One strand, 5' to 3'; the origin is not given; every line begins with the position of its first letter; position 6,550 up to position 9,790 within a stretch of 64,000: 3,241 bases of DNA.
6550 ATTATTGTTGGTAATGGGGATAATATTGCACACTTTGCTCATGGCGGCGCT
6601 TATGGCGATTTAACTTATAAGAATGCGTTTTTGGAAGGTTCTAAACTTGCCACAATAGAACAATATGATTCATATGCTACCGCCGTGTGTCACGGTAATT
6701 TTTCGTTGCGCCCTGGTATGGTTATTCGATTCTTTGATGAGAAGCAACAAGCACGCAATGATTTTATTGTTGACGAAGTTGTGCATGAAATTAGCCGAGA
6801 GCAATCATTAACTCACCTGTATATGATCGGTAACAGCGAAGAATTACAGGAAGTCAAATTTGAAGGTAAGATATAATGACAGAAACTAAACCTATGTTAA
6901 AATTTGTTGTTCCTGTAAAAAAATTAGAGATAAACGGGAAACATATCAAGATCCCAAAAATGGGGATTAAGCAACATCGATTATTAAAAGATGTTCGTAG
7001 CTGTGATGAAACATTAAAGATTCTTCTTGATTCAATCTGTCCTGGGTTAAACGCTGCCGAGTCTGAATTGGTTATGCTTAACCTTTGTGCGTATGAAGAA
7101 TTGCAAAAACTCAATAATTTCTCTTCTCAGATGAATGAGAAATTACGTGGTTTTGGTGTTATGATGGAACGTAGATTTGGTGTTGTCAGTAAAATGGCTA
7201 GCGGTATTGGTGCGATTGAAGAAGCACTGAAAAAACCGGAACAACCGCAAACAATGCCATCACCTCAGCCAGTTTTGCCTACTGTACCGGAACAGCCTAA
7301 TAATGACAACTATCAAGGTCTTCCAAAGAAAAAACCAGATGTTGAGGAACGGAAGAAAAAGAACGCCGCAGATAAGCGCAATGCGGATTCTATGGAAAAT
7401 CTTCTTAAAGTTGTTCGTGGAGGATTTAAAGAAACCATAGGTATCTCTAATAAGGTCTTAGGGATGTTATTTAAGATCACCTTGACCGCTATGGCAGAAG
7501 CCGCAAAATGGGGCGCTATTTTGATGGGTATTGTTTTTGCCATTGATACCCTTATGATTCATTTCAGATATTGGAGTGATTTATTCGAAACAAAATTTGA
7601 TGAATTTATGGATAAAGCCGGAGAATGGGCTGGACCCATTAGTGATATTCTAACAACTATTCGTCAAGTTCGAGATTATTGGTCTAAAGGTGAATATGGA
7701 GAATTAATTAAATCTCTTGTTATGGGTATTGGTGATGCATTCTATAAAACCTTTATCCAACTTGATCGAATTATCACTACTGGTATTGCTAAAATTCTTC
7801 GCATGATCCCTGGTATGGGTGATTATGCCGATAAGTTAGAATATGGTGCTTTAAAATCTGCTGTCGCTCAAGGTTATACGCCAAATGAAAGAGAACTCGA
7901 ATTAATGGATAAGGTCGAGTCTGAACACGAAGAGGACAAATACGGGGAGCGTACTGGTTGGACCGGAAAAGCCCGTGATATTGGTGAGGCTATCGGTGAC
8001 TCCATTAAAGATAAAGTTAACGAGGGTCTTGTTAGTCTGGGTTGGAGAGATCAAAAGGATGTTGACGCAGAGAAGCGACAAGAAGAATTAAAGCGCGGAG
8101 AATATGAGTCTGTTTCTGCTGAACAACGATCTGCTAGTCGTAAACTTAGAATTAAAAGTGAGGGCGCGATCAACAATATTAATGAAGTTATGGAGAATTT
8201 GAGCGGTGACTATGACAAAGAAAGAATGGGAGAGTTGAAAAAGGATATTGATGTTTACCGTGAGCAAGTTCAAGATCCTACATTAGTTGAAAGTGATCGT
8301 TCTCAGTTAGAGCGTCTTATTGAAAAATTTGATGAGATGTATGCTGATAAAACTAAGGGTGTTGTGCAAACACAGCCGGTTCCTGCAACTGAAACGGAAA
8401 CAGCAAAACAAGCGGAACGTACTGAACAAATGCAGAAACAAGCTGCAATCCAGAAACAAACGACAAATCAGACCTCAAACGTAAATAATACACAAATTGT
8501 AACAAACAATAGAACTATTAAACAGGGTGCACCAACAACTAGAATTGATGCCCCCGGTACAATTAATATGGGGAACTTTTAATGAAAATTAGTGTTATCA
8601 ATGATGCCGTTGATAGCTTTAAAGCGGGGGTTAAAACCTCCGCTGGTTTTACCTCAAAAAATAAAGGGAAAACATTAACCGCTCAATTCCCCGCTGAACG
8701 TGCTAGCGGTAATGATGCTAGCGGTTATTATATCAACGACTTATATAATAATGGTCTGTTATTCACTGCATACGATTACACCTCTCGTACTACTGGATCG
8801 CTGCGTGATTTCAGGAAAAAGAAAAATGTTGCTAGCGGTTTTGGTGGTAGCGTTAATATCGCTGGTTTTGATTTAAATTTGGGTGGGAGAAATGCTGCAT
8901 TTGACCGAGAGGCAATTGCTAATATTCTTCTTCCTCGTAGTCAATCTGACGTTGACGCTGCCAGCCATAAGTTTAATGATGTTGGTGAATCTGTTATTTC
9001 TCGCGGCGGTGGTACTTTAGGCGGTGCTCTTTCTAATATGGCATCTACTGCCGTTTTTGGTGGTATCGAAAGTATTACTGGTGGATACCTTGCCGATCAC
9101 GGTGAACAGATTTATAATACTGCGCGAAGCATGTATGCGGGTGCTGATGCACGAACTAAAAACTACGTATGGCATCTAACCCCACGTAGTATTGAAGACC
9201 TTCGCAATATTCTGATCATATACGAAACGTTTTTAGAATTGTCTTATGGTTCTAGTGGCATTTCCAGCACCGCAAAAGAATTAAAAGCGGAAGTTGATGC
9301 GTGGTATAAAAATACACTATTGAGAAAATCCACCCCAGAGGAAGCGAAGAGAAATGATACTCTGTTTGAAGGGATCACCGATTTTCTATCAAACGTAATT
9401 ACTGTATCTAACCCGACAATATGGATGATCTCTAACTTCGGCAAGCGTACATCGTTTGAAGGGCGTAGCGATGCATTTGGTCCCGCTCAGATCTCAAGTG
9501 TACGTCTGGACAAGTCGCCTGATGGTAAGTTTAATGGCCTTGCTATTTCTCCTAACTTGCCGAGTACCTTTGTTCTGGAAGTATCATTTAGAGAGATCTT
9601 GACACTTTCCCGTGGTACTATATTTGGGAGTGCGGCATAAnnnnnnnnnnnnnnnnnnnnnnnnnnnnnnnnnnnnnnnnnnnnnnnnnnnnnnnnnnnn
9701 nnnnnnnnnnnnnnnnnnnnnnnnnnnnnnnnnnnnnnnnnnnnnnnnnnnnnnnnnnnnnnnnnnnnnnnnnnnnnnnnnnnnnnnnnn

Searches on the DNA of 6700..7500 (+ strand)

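Call 14: search_dna_similar(query=window:6700-7500:+, collection=phages, mode=near, max_rows=60)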
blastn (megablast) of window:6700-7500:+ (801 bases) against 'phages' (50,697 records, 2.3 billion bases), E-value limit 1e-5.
Records with a match: 57; places in all: 57; records where one place covers at least 80% of the query: 54.
Best place of each record, by identity: >=99% 33; 95-99% 20; 90-95% 1; 60-80% 3.
By first word of the organism name: Escherichia 46; Enterobacteria 4; Shigella 4; Krischvirus 2; Phage 1.
By host as written in the record: Escherichia coli 19; - 8; Escherichia coli str. K-12 substr. MG1655 6; Escherichia coli B 4; Escherichia coli K-12 MG1655 2; Escherichia coli O104:H4 2; Escherichia coli K-12 (F+) 2; Escherichia coli O157:H7 2; and 11 more.
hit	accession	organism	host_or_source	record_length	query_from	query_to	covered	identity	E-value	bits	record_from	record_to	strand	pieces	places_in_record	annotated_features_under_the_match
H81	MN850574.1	Escherichia phage kaaroe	Escherichia coli K-12 MG1655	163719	1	801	100%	99.8%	0e+0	1471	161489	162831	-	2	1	tail length regulator | putative baseplate hub distal subunit | putative baseplate hub subunit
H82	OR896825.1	Escherichia phage Delraymugoa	Escherichia coli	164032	1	801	100%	99.8%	0e+0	1471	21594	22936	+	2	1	baseplate hub subunit and tail length | baseplate hub distal subunit | baseplate hub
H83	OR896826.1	Escherichia phage Aragogtheria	Escherichia coli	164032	1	801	100%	99.8%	0e+0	1471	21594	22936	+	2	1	baseplate hub subunit and tail length | baseplate hub distal subunit | baseplate hub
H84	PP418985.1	Escherichia phage UPWr_E1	Escherichia coli 158B lux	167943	1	801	100%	99.8%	0e+0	1471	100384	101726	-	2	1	hypothetical protein | baseplate hub subunit (x2)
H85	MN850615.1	Escherichia phage kvi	Escherichia coli K-12 MG1655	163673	1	801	100%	99.6%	0e+0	1465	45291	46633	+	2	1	tail length regulator | putative baseplate hub distal subunit | putative baseplate hub subunit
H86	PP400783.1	Escherichia phage FL37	Escherichia coli str. K-12 substr. ...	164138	1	801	100%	99.6%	0e+0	1465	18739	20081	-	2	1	rasttk_feature_annotation_tool=annotate_proteins_si milarity; ... | hypothetical protein | baseplate hub subunit (x2)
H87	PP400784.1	Escherichia phage FL38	Escherichia coli str. K-12 substr. ...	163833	1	801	100%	99.6%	0e+0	1466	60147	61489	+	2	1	hypothetical protein | baseplate hub subunit (x2)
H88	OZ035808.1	Krischvirus RB49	-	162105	1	801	100%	99.5%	0e+0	1460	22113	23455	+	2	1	record has no annotation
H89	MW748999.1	Escherichia phage vB_EcoM_Skers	Escherichia coli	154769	1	801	100%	99.5%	0e+0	1460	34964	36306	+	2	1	putative tail length regulator | putative baseplate hub distal subunit | putative baseplate hub subunit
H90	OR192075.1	Escherichia phage MIZ6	Escherichia coli Bbest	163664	1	801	100%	99.5%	0e+0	1460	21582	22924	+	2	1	baseplate hub subunit and tail length | baseplate hub distal subunit | baseplate hub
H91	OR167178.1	Escherichia phage MIZ2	Escherichia coli B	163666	1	801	100%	99.5%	0e+0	1460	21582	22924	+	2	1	baseplate hub subunit and tail length | baseplate hub distal subunit | baseplate hub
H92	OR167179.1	Escherichia phage MIZ3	Escherichia coli B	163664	1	801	100%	99.5%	0e+0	1460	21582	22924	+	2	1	baseplate hub subunit and tail length | baseplate hub distal subunit | baseplate hub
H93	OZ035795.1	Krischvirus LF73P4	-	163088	1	801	100%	99.5%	0e+0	1460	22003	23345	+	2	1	record has no annotation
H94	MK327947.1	Escherichia phage vB_EcoM_G5211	Escherichia coli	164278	1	801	100%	99.5%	0e+0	1460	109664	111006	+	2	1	hypothetical protein | putative baseplate hub distal subunit | putative baseplate hub subunit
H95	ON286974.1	Escherichia phage W115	Escherichia coli LF82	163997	1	801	100%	99.4%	0e+0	1455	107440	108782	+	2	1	baseplate hub subunit, tail length determinator | baseplate hub distal subunit | baseplate hub subunit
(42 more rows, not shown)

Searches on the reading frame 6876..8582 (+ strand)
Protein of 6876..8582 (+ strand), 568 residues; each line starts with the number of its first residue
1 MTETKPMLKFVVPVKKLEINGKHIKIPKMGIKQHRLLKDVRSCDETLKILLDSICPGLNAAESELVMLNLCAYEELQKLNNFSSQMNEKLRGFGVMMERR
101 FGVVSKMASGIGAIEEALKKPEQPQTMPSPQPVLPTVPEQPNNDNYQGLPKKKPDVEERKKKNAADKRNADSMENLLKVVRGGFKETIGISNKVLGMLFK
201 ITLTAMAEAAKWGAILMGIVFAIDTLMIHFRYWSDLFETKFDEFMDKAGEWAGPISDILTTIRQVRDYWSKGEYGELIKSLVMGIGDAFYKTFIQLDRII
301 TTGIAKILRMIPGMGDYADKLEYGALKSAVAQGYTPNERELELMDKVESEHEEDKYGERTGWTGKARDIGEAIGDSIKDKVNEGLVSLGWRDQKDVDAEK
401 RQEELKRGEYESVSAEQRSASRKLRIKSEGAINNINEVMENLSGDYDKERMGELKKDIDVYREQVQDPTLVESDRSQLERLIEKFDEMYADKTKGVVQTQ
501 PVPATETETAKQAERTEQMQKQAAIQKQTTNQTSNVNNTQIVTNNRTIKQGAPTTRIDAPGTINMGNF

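Call 25: find_encoding_contigs(protein=window:6876-8582:+, flank=6000, max_places=6)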
Protein window:6876-8582:+ (568 aa): no gene with exactly this product is on record in the collection.

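Call 35: search_protein_families(library=pfam, proteins=[window:6876-8579:+], max_evalue=0.01)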
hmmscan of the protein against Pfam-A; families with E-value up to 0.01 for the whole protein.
window:6876-8579:+ (568 aa): 2 families
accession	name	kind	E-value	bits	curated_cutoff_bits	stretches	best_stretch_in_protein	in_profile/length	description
PF25671.1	T4_Tape_measure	-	5.2e-39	134.8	27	1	125-564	144-585/590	Phage T4-tail tape measure protein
PF11110.13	Phage_hub_GP28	-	1.1e-10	42.1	21.5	1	26-74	1-49/154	Baseplate hub distal subunit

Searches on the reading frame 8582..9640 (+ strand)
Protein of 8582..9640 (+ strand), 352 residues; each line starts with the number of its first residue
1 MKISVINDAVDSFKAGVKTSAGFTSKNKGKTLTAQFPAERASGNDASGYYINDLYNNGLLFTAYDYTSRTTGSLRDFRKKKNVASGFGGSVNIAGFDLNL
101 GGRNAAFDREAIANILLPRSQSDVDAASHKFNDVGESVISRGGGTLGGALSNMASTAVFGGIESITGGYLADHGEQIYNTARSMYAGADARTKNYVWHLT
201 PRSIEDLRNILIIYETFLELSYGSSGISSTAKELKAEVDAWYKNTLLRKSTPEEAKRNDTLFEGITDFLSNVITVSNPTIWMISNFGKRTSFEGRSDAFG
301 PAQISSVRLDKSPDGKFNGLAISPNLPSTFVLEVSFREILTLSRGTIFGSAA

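Call 26: find_encoding_contigs(protein=window:8582-9640:+, flank=8000, max_places=8)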
Protein window:8582-9640:+ (352 aa): 23 contigs read that carry it; 8 places shown.
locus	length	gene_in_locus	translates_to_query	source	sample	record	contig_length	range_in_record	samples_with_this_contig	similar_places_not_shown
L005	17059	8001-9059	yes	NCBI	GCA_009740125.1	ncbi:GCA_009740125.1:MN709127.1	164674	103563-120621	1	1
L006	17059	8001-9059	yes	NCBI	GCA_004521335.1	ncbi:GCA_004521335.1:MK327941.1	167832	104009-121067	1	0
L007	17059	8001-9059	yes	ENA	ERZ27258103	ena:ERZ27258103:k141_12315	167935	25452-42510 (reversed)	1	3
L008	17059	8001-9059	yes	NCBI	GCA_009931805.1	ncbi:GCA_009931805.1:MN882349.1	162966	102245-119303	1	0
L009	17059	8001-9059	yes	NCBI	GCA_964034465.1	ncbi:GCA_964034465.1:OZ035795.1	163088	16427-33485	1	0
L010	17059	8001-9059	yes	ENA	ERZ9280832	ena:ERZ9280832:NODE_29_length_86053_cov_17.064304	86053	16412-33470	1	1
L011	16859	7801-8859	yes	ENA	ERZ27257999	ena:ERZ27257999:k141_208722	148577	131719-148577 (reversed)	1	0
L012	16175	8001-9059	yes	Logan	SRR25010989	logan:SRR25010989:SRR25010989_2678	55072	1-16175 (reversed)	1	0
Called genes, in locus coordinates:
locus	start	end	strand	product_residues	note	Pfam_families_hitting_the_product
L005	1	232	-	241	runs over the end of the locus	PF26097:Phage_Inh_N, PF26098:Phage_Inh_C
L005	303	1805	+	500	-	PF21241:UvsW_N, PF04851:ResIII, PF00270:DEAD, PF18766:SWI2_SNF2 (weak), PF00271:Helicase_C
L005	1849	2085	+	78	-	PF11637:UvsW-1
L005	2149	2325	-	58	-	PF10886:DUF2685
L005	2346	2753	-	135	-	PF11056:UvsY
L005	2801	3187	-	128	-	PF04965:GPW_gp25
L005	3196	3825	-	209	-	PF12322:T4_baseplate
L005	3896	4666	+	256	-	PF12322:T4_baseplate, PF28602:Gp51_C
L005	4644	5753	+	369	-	PF09097:Phage-tail_1, PF09096:Phage-tail_2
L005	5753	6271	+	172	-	PF11110:Phage_hub_GP28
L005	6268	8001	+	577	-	PF25671:T4_Tape_measure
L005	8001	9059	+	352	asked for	PF11091:T4_tail_cap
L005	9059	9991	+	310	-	PF23849:Phage_TTP_2 (faint), PF06841:Phage_T4_gp19 (weak)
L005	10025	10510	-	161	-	-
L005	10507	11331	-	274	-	PF03496:ADPrib_exo_Tox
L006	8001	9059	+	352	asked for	PF11091:T4_tail_cap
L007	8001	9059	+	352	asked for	PF11091:T4_tail_cap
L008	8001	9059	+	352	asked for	PF11091:T4_tail_cap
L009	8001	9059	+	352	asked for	PF11091:T4_tail_cap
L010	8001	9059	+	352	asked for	PF11091:T4_tail_cap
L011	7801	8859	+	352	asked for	PF11091:T4_tail_cap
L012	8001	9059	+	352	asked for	PF11091:T4_tail_cap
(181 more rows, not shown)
